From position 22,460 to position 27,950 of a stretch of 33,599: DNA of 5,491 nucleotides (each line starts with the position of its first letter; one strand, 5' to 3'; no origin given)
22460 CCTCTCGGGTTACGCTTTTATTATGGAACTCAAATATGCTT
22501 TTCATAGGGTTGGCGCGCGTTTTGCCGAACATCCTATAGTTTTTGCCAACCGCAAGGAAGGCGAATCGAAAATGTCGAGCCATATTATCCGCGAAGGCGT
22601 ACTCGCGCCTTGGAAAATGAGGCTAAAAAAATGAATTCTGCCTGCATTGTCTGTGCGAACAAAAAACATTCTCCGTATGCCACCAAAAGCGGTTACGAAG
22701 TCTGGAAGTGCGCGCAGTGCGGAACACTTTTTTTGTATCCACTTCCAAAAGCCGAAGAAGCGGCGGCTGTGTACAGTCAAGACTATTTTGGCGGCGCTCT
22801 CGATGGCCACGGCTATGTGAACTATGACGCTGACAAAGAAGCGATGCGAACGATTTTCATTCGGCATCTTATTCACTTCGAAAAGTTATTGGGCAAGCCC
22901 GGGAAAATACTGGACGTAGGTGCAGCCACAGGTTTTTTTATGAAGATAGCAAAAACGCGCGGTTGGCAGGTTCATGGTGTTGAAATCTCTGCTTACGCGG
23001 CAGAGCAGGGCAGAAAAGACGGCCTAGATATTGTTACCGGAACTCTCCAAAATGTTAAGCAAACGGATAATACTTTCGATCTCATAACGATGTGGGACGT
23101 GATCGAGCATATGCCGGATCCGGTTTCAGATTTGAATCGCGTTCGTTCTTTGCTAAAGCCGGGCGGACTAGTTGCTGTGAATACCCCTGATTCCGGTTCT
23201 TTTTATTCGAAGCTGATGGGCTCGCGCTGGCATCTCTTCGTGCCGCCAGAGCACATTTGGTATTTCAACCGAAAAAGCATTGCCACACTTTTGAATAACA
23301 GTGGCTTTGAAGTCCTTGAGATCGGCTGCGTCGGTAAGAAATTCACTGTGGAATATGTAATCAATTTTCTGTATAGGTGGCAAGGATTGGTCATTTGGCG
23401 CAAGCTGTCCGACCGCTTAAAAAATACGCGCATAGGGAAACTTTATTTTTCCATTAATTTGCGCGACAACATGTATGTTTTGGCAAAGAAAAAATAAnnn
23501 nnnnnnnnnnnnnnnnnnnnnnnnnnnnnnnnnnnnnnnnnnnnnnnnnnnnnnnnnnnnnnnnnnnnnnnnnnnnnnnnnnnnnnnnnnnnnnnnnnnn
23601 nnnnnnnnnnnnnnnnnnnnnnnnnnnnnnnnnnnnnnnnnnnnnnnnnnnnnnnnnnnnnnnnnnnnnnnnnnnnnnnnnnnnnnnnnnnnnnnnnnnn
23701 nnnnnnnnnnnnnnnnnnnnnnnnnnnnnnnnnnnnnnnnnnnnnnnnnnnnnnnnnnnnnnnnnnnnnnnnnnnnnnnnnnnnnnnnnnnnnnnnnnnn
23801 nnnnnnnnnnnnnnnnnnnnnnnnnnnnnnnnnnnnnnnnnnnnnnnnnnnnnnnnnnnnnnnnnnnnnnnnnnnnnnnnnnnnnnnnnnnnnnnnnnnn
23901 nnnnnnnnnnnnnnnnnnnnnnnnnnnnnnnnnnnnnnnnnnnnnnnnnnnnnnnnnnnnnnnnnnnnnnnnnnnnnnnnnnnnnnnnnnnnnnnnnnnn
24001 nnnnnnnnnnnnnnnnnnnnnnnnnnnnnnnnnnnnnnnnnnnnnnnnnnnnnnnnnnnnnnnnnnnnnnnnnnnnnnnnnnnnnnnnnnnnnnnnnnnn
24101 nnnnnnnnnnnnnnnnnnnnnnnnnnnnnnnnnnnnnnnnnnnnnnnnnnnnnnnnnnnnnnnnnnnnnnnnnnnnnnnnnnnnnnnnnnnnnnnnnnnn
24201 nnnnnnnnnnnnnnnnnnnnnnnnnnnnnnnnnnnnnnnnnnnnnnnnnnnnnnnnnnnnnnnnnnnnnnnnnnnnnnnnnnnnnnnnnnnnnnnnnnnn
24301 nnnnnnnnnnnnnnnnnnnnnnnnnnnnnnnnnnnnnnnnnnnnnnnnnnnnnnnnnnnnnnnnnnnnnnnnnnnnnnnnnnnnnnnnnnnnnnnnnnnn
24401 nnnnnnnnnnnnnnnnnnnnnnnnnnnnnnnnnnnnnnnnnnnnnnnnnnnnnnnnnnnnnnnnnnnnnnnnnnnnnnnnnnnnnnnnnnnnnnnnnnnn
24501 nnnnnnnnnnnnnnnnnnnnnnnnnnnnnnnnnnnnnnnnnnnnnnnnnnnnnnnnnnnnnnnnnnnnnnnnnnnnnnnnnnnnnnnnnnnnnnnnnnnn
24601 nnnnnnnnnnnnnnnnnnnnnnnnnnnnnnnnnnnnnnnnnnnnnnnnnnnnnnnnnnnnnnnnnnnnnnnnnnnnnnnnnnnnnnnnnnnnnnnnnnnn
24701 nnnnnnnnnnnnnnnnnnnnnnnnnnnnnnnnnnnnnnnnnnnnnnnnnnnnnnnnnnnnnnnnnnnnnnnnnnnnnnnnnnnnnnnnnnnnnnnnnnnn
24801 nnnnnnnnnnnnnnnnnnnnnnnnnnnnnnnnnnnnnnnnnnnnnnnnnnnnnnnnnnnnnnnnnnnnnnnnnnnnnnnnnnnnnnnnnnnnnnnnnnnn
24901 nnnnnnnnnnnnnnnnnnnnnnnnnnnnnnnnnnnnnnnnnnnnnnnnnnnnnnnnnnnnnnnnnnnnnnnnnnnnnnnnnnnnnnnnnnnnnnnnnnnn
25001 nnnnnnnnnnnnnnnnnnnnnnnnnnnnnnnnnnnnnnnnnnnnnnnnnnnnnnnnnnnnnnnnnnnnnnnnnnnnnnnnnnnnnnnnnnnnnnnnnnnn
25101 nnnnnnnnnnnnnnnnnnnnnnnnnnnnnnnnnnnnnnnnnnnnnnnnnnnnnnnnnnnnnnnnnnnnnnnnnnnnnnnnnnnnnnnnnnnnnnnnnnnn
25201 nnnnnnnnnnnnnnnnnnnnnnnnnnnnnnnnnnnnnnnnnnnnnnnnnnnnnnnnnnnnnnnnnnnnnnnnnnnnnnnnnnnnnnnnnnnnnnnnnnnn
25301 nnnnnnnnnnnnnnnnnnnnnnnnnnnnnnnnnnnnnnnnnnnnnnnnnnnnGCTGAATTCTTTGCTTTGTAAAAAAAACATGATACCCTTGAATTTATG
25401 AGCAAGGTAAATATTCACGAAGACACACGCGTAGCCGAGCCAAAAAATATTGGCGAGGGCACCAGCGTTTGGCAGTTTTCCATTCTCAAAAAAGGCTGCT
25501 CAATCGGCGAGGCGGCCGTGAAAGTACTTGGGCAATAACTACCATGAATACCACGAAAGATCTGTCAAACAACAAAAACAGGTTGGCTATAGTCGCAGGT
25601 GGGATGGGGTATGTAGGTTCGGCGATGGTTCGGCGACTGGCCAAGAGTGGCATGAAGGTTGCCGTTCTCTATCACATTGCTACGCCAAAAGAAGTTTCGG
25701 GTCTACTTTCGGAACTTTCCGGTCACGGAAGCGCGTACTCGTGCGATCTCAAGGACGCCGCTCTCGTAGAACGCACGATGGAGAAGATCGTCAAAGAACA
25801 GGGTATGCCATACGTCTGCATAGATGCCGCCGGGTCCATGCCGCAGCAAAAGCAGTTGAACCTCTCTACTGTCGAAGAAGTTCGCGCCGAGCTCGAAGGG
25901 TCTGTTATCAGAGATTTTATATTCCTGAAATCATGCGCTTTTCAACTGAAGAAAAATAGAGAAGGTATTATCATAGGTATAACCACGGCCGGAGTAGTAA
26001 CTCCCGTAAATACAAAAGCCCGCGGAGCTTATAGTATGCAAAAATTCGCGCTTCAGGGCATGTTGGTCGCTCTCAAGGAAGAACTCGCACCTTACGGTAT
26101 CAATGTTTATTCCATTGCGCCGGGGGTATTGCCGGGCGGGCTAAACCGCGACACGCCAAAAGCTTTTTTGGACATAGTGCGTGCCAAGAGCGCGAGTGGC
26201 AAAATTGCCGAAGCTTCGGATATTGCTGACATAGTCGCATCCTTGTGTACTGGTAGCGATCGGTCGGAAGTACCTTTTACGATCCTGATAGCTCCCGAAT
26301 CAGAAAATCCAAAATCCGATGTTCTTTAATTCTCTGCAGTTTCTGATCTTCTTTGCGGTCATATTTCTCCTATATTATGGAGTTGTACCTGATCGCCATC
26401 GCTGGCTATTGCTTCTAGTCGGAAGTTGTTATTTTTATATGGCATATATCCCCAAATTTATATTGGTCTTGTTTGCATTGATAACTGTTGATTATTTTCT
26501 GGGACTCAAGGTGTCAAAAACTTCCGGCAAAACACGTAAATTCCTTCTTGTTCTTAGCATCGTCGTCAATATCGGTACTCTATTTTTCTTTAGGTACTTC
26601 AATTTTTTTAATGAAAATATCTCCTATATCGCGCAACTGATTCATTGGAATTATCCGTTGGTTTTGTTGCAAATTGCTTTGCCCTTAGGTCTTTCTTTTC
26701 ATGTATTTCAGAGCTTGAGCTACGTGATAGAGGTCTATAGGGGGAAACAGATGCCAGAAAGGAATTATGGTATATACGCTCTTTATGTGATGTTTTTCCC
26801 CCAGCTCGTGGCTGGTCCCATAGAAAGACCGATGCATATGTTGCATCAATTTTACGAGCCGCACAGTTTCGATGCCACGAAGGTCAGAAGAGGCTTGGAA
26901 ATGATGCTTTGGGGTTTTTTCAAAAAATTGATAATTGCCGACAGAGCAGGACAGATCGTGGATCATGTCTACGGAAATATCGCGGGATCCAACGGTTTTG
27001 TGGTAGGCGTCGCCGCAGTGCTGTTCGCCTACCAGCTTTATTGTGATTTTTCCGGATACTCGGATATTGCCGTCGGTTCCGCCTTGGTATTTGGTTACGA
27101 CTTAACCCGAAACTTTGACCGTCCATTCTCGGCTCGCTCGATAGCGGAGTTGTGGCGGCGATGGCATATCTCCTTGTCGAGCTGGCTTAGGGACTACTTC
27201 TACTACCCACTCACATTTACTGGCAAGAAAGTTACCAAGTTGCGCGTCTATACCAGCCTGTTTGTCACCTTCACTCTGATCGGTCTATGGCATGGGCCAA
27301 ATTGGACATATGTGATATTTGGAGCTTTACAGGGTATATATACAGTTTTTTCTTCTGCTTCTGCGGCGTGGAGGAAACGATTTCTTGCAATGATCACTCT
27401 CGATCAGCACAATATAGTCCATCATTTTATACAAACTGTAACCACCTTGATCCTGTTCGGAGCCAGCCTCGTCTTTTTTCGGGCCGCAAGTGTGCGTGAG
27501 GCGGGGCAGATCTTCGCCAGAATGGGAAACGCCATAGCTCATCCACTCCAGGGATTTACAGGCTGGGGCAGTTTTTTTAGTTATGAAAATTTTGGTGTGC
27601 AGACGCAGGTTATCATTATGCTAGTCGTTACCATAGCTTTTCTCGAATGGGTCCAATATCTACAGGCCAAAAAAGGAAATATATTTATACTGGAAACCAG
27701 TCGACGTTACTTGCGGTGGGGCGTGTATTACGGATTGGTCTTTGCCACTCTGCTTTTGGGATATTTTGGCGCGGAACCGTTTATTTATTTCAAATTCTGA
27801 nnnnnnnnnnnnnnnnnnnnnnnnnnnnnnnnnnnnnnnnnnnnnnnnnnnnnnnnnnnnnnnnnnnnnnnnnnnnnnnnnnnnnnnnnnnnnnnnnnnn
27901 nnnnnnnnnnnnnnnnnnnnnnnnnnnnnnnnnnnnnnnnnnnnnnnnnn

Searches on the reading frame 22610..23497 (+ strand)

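Call 56: search_protein_families(library=pfam, proteins=[window:22610-23497:+], max_evalue=0.001)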
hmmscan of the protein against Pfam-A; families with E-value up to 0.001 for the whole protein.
window:22610-23497:+ (295 aa): 7 families
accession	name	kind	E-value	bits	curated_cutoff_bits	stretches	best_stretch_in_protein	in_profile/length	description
PF13489.12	Methyltransf_23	-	1.6e-31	109.7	27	1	85-237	10-163/164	Methyltransferase domain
PF08241.18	Methyltransf_11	-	4e-15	56.6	21.2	1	101-189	1-94/95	Methyltransferase domain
PF08242.18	Methyltransf_12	-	3.2e-14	53.9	30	1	101-187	1-97/98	Methyltransferase domain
PF13649.12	Methyltransf_25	-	5.7e-13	49.8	27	1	100-186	1-97/97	Methyltransferase domain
PF13847.12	Methyltransf_31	-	1.8e-11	44.4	27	1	98-194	5-113/145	Methyltransferase domain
PF05219.18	DREV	-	2.1e-05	24.3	26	1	96-191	94-187/265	DREV methyltransferase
PF01209.24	Ubie_methyltran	-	0.00084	19.2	20.1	0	125-190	79-151/233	ubiE/COQ5 methyltransferase family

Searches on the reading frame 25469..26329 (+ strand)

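Call 56: search_protein_families(library=pfam, proteins=[window:25469-26329:+], max_evalue=0.001)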
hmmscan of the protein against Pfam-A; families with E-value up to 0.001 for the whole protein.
window:25469-26329:+ (286 aa): 5 families
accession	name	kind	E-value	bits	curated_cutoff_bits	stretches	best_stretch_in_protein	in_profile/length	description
PF13561.12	adh_short_C2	-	1.1e-21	77.9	27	1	49-261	8-218/236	Enoyl-(Acyl carrier protein) reductase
PF00106.31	adh_short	-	1.7e-20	73.8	26.6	1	39-224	2-185/195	short chain dehydrogenase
PF01370.27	Epimerase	-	1.1e-06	28.6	20.9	1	41-215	2-166/240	NAD dependent epimerase/dehydratase family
PF08659.16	KR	-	1.4e-05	25.5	22.6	1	41-139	4-106/180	KR domain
PF16363.11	GDP_Man_Dehyd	-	0.00098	19.1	27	0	42-107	2-74/332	GDP-mannose 4,6 dehydratase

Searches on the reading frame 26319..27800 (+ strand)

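Call 56: search_protein_families(library=pfam, proteins=[window:26319-27800:+], max_evalue=0.001)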
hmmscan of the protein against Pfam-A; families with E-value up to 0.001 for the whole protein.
window:26319-27800:+ (493 aa): 2 families
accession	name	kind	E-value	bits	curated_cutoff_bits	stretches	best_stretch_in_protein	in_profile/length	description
PF03062.24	MBOAT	-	1.1e-23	84.5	27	1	153-362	84-311/337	MBOAT, membrane-bound O-acyltransferase family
PF13813.11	MBOAT_2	-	0.00012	22.8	25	1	265-326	4-65/85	Membrane bound O-acyl transferase family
